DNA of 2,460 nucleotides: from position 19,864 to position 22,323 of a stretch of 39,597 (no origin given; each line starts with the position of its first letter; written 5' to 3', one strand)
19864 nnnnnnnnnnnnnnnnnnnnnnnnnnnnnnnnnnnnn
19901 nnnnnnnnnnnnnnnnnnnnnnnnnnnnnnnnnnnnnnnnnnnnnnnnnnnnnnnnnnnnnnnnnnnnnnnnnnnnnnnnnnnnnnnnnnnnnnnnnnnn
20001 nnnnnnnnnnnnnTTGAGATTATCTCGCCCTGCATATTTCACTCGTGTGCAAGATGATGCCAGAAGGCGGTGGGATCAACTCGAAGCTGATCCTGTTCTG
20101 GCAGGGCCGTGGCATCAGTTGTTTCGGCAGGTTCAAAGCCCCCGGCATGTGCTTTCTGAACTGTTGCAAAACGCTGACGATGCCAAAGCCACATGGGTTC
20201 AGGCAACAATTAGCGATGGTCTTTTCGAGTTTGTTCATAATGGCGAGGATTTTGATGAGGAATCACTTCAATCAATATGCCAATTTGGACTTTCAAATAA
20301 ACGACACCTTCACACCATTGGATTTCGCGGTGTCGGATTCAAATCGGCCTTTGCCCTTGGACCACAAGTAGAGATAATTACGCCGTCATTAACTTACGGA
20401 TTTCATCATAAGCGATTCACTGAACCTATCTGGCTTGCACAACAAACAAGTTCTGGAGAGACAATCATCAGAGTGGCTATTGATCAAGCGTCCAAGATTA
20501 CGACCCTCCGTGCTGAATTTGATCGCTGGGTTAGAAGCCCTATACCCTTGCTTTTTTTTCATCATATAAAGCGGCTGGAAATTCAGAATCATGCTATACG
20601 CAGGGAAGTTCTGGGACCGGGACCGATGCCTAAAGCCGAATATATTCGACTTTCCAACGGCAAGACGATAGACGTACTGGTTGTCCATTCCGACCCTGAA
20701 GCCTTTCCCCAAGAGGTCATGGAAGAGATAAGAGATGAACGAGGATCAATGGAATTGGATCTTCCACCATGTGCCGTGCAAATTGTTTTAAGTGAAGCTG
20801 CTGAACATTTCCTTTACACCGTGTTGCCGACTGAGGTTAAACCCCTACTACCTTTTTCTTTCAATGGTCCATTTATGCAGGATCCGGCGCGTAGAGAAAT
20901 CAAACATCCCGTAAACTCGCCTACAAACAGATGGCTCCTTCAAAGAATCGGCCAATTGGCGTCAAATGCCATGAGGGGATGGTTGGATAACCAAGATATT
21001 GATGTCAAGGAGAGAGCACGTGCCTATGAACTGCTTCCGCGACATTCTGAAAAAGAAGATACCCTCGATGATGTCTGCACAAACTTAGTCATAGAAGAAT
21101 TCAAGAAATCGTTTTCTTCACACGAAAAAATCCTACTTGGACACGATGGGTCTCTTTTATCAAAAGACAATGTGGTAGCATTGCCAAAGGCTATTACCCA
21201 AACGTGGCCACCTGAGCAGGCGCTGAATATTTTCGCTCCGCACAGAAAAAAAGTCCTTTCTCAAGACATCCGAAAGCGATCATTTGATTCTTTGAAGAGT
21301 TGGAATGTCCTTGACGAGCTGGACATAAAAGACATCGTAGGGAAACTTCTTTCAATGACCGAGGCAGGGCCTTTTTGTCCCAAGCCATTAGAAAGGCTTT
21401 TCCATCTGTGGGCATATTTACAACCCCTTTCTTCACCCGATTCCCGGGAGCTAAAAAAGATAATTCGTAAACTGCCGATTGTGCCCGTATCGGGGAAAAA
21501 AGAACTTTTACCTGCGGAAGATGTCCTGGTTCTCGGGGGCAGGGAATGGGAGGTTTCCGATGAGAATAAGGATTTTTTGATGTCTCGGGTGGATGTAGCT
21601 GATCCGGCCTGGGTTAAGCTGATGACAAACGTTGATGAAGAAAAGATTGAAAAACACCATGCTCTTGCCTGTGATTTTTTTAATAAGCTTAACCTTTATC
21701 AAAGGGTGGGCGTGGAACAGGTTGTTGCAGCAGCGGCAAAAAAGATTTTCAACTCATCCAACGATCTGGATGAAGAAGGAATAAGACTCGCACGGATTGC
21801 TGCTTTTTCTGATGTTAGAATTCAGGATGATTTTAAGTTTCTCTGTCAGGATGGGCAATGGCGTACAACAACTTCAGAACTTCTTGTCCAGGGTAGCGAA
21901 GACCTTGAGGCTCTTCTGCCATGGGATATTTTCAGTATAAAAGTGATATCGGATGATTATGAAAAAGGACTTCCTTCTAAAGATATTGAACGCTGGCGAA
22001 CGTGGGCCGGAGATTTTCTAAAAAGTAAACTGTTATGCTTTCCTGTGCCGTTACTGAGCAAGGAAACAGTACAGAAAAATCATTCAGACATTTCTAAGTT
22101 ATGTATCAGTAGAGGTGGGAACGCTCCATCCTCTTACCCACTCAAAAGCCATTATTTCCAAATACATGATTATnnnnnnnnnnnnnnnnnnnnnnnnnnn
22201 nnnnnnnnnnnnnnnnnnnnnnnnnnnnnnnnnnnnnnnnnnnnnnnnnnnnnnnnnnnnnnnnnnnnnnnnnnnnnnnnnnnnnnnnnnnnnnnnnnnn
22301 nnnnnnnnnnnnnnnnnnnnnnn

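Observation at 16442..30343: Five-ORF operon SNF2/DUF3883 - GHKL - DUF1156 methylase - HEPN/DUF499: candidate uncharacterised methylation-linked defence system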

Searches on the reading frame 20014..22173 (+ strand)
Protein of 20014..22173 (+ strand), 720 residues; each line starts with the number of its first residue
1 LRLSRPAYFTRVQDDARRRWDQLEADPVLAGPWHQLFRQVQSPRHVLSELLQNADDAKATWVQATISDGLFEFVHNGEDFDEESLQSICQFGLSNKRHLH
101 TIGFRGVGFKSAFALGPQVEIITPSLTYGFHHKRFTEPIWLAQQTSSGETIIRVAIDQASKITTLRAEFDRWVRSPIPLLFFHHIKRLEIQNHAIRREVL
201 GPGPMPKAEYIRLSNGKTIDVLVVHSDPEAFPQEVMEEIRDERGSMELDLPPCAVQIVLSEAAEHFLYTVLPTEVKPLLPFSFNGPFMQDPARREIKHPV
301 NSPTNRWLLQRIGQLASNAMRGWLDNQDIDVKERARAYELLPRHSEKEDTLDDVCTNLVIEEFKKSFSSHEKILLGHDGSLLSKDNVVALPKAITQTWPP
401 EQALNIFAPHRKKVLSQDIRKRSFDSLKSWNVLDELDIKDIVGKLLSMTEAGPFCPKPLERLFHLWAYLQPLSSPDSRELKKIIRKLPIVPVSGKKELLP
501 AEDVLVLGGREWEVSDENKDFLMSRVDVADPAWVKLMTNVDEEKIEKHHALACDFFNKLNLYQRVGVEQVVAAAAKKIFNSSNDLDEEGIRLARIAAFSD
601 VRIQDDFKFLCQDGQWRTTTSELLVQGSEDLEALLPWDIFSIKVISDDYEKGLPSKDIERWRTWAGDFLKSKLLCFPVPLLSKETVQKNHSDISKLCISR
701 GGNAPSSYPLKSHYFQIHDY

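Call 55: predict_structure(alignment_id=A2)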
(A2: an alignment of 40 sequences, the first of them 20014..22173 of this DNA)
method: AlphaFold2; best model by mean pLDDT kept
length: 720 residues; sequences in the alignment: 40
mean_pLDDT: 87.7   pTM: 0.76
mean pLDDT of the five models: 87.7, 87.0, 85.6, 85.2, 84.6
residues with pLDDT >= 90: 421; 70-90: 244; 50-70: 42; < 50: 13
segments of 3 or more residues with pLDDT < 50: 99-106
pLDDT, mean of each block of 10 residues (from residue 1): 76 89 80 66 84 88 95 92 79 50 54 89 90 88 86 93 92 88 92 95 95 92 94 88 72 90 77 83 88 82 94 96 95 96 82 93 84 94 95 95 95 95 92 92 89 92 95 82 91 94 84 81 92 88 81 93 89 90 77 93 93 92 86 90 93 91 94 88 89 89 84 85
secondary structure, 60 per line:
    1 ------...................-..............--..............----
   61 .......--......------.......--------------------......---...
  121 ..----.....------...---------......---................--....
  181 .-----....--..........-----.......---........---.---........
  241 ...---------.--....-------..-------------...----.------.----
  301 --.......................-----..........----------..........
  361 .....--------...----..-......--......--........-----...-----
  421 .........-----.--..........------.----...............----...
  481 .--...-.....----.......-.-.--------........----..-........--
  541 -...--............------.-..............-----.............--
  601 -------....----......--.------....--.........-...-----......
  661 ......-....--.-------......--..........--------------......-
elements in order (helices of 4 or more, strands of 3 or more residues): H7-25 H27-40 H43-56 E61-67 E70-75 H82-88 H109-114 E118-122 E127-131 E138-140 E150-155 H159-174 H177-181 E187-190 E193-202 E208-214 E218-225 H233-243 E256-259 E282-284 H303-325 H331-340 H351-365 E374-376 E387-389 H392-397 H400-407 E413-415 H421-429 H438-447 H459-473 H478-481 E488-492 E497-500 H516-523 H531-538 H547-558 H567-580 H586-598 E608-611 E616-618 H631-634 H637-643 H655-666 H668-671 E682-687 H690-699 E714-719

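Call 59: fold_search(model_id=the predicted structure, library=pdb)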
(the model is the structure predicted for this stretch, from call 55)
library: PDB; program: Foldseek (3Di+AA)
matches with E <= 10: 545; with E <= 0.001: 185
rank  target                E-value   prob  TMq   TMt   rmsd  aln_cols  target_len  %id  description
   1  8eoa_A                7.4e-08  1.00  0.26  0.28  18.9       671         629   12  Cryo-EM structure of human HSP90B-AIPL1 complex (released 2023-01-25)
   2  8eob_A                1.1e-07  1.00  0.26  0.29  19.4       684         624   12  Cryo-EM structure of human HSP90B in the closed state (released 2023-01-25)
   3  5uls_B                1.7e-07  1.00  0.24  0.26  19.2       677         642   10  Structure of GRP94 in the active conformation (released 2017-09-27)
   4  7kcl_A                3.1e-07  1.00  0.26  0.30  15.8       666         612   11  Full-length human mitochondrial Hsp90 (TRAP1) in complex with SdhB in the presence of AMP-PNP (released 2021-10-13)
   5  5hph_A                3.2e-07  1.00  0.27  0.37  12.4       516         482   12  Structure of TRAP1 fragment (released 2016-08-10)
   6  7l7i_A                3.2e-07  1.00  0.24  0.27  14.1       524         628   12  Cryo-EM structure of Hsp90:FKBP51:p23 closed-state complex (released 2021-08-25)
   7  5tvw_B                3.2e-07  1.00  0.28  0.32  16.5       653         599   11  Crystal structure of mitochondrial Hsp90 (TRAP1) with ATP in absence of Mg, hemi-hydrolyzed (released 2018-03-14)
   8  8ffv_A                3.4e-07  1.00  0.24  0.27  19.8       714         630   11  Cryo-EM structure of the GR-Hsp90-FKBP52 complex (released 2023-11-01)
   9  7krj_A                3.9e-07  1.00  0.25  0.28  14.8       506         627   11  The GR-Maturation Complex: Glucocorticoid Receptor in complex with Hsp90 and co-chaperone p23 (released 2022-01-12)
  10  9kmr_A                4.4e-07  1.00  0.25  0.27  15.6       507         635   11  Human Hsp90-PINK1 complex (released 2025-10-15)
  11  8gft_A                4.4e-07  1.00  0.24  0.26  15.4       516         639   12  Hsp90 provides platform for CRaf dephosphorylation by PP5 (released 2023-05-03)
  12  8gae_A                4.4e-07  1.00  0.23  0.25  15.9       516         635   13  Hsp90 provides platform for CRaf dephosphorylation by PP5 (released 2023-04-26)
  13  6d14_B                4.4e-07  1.00  0.26  0.29  15.7       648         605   11  Zebrafish TRAP1 bound to AMPPNP and calcium in the asymmetric closed state (released 2018-04-25)
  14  7exp_A                4.4e-07  1.00  0.26  0.31  16.9       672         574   10  Crystal structure of zebrafish TRAP1 with AMPPNP and MitoQ (released 2022-01-05)
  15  8eob_B                4.6e-07  1.00  0.25  0.29  19.1       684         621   12  Cryo-EM structure of human HSP90B in the closed state (released 2023-01-25)
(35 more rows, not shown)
